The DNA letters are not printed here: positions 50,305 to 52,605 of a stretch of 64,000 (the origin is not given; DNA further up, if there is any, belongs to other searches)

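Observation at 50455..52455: Single 666-aa ORF fusing heme A synthase (CtaA) and heme O synthase (CtaB)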

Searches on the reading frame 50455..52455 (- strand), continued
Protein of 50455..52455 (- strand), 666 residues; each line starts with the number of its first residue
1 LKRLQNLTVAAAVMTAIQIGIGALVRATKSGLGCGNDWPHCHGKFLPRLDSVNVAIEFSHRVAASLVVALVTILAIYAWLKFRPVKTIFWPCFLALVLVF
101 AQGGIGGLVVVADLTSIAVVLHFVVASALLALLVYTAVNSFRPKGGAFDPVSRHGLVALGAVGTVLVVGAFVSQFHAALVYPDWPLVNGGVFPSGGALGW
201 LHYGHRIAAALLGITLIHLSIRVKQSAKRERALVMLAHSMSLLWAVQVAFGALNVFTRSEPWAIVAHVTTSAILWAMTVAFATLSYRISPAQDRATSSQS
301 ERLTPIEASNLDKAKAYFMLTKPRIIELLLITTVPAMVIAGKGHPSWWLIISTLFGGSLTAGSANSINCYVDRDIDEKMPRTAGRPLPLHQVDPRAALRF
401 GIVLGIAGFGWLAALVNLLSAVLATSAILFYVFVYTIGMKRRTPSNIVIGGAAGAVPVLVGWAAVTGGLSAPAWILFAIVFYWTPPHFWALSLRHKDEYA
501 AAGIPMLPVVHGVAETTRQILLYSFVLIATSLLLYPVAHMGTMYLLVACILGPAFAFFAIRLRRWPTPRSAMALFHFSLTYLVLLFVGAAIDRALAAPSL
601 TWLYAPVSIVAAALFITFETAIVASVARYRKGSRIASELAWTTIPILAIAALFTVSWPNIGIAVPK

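Call 55: find_encoding_contigs(protein=P0098, flank=8000, max_places=1)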
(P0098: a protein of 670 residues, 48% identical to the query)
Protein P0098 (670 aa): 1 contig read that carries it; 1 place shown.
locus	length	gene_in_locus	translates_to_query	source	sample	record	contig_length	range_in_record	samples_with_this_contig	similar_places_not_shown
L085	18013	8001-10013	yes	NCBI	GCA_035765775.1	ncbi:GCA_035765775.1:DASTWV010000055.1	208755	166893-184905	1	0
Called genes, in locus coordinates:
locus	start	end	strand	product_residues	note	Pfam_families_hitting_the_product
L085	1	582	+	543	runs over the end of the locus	PF00118:Cpn60_TCP1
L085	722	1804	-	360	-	PF00348:polyprenyl_synt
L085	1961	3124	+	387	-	PF02790:COX2_TM, PF00116:COX2, PF00034:Cytochrom_C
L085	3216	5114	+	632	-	PF00115:COX1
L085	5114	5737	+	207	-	PF00510:COX3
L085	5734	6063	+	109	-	PF03626:COX4_pro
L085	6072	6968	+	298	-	PF09678:Caa3_CtaG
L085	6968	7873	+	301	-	PF13473:Cupredoxin_1, PF06525:SoxE (faint), PF00127:Copper-bind (weak), PF13473:Cupredoxin_1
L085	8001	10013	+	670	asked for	PF02628:COX15-CtaA, PF01040:UbiA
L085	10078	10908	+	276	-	-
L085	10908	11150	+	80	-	PF09383:NIL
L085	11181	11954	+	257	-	PF00106:adh_short, PF08659:KR, PF13561:adh_short_C2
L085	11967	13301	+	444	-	PF17767:NAPRTase_N, PF04095:NAPRTase (faint), PF17956:NAPRTase_C (faint)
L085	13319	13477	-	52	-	-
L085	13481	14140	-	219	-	PF00072:Response_reg, PF00196:GerE, PF08281:Sigma70_r4_2 (weak)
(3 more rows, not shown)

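Call 56: find_encoding_contigs(protein=P0064, flank=8000, max_places=1)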
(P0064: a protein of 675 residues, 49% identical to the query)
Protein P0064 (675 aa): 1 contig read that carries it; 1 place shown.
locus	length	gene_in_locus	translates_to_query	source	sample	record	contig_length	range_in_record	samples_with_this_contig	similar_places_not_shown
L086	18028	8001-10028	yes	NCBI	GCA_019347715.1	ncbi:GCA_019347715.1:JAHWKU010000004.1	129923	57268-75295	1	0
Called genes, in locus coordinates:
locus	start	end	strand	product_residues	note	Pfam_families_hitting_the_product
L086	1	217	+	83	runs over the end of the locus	-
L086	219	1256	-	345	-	PF00348:polyprenyl_synt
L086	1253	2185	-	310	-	-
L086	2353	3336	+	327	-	PF02790:COX2_TM, PF00116:COX2, PF00034:Cytochrom_C, PF13442:Cytochrome_CBB3 (weak)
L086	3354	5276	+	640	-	PF00115:COX1, PF12270:Cyt_c_ox_IV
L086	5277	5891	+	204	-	PF00510:COX3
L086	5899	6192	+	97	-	PF03626:COX4_pro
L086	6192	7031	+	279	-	PF09678:Caa3_CtaG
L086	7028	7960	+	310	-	PF13473:Cupredoxin_1, PF00127:Copper-bind (weak), PF13473:Cupredoxin_1, PF00127:Copper-bind (weak)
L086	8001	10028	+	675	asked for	PF02628:COX15-CtaA, PF01040:UbiA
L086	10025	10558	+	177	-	PF08534:Redoxin, PF00578:AhpC-TSA, PF00085:Thioredoxin (faint), PF13905:Thioredoxin_8 (weak)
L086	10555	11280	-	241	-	PF01061:ABC2_membrane, PF09847:12TM_1 (weak), PF12698:ABC2_membrane_3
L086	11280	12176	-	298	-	PF00005:ABC_tran, PF13304:AAA_21 (weak)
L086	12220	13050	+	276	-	-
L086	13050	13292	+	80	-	PF09383:NIL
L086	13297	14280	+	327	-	PF02674:Colicin_V, PF00188:CAP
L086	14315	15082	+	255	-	PF00106:adh_short, PF08659:KR, PF13561:adh_short_C2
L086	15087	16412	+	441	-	PF17767:NAPRTase_N, PF02749:QRPTase_N (faint), PF01729:QRPTase_C (weak), PF04095:NAPRTase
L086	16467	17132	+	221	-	PF00072:Response_reg, PF00196:GerE, PF08281:Sigma70_r4_2 (weak)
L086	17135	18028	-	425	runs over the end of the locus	PF05977:MFS_3, PF07690:MFS_1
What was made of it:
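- In L086 a separate 177-aa Redoxin gene overlaps the ctaAB stop (call 56).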

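Call 57: find_encoding_contigs(protein=P0030, flank=8000, max_places=1)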
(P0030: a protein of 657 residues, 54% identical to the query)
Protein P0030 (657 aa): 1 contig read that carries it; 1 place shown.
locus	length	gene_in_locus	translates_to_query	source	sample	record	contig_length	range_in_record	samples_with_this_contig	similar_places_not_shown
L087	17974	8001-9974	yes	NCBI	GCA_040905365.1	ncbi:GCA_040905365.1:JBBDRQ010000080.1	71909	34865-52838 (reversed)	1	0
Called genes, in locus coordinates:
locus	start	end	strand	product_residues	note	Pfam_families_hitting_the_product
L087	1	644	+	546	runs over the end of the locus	PF00118:Cpn60_TCP1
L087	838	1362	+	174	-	PF00156:Pribosyltran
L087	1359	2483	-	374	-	PF00348:polyprenyl_synt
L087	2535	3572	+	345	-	PF02790:COX2_TM, PF13473:Cupredoxin_1 (weak), PF00116:COX2, PF00034:Cytochrom_C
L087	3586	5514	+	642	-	PF00115:COX1, PF12270:Cyt_c_ox_IV (weak)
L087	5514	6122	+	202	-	PF00510:COX3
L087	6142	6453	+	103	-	PF03626:COX4_pro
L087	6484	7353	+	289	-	PF09678:Caa3_CtaG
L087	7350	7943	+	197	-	PF13473:Cupredoxin_1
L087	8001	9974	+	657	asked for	PF02628:COX15-CtaA, PF01040:UbiA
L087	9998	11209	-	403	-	PF00155:Aminotran_1_2, PF01041:DegT_DnrJ_EryC1 (weak)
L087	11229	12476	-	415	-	PF02812:ELFV_dehydrog_N, PF00208:ELFV_dehydrog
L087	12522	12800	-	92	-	PF09656:PGPGW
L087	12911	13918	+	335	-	PF03320:FBPase_glpX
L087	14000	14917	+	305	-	PF02739:5_3_exonuc_N, PF01367:5_3_exonuc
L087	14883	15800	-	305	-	PF06999:Suc_Fer-like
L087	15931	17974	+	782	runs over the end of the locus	PF02190:LON_substr_bdg, PF00004:AAA, PF07728:AAA_5, PF22667:Lon_lid, PF05362:Lon_C, PF13541:ChlI (weak)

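Call 58: find_encoding_contigs(protein=P0116, flank=8000, max_places=1)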
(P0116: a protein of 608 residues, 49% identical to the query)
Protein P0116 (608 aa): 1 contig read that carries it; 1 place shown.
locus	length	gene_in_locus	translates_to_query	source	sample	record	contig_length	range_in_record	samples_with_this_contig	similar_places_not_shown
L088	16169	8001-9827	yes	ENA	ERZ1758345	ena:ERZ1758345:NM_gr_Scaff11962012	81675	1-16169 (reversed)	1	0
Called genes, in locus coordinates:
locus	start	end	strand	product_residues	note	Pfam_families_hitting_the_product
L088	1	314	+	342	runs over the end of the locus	-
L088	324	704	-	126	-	PF07366:SnoaL (weak), PF12680:SnoaL_2, PF14534:DUF4440 (weak)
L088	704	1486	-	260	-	PF02146:SIR2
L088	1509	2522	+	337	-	PF00756:Esterase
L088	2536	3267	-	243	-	PF13539:Peptidase_M15_4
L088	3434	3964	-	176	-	PF13521:AAA_28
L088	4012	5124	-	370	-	-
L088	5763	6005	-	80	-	PF09383:NIL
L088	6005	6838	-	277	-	-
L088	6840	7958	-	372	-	PF00348:polyprenyl_synt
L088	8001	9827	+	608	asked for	PF02628:COX15-CtaA, PF01040:UbiA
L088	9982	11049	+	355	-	PF02790:COX2_TM, PF00116:COX2, PF00034:Cytochrom_C (weak)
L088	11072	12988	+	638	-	PF00115:COX1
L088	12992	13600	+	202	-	PF00510:COX3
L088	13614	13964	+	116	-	PF03626:COX4_pro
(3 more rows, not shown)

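Call 59: find_encoding_contigs(protein=P0118, flank=8000, max_places=1)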
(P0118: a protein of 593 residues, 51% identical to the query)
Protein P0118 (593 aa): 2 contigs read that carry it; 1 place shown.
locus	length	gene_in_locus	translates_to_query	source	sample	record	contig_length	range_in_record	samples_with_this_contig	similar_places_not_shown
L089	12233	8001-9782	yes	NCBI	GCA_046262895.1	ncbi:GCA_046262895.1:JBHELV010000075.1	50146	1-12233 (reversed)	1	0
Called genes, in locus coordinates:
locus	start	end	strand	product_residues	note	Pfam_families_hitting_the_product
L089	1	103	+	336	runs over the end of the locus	PF00756:Esterase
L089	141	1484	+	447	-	PF00202:Aminotran_3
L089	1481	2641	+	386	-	PF00155:Aminotran_1_2, PF00266:Aminotran_5 (weak), PF01212:Beta_elim_lyase (weak), PF01053:Cys_Met_Meta_PP (weak)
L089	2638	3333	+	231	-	PF13500:AAA_26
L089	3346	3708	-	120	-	PF01850:PIN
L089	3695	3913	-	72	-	PF02604:PhdYeFM_antitox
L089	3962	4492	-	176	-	PF13521:AAA_28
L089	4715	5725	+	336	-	PF02369:Big_1 (weak), PF13620:CarboxypepD_reg (weak), PF01833:TIG (weak)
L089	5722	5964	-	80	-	PF09383:NIL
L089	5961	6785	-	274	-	-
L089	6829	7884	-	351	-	PF00348:polyprenyl_synt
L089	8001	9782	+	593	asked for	PF02628:COX15-CtaA, PF01040:UbiA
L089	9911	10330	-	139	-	-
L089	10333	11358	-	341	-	PF20789:4HBT_3C (faint), PF13622:4HBT_3 (weak), PF03061:4HBT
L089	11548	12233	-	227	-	PF00118:Cpn60_TCP1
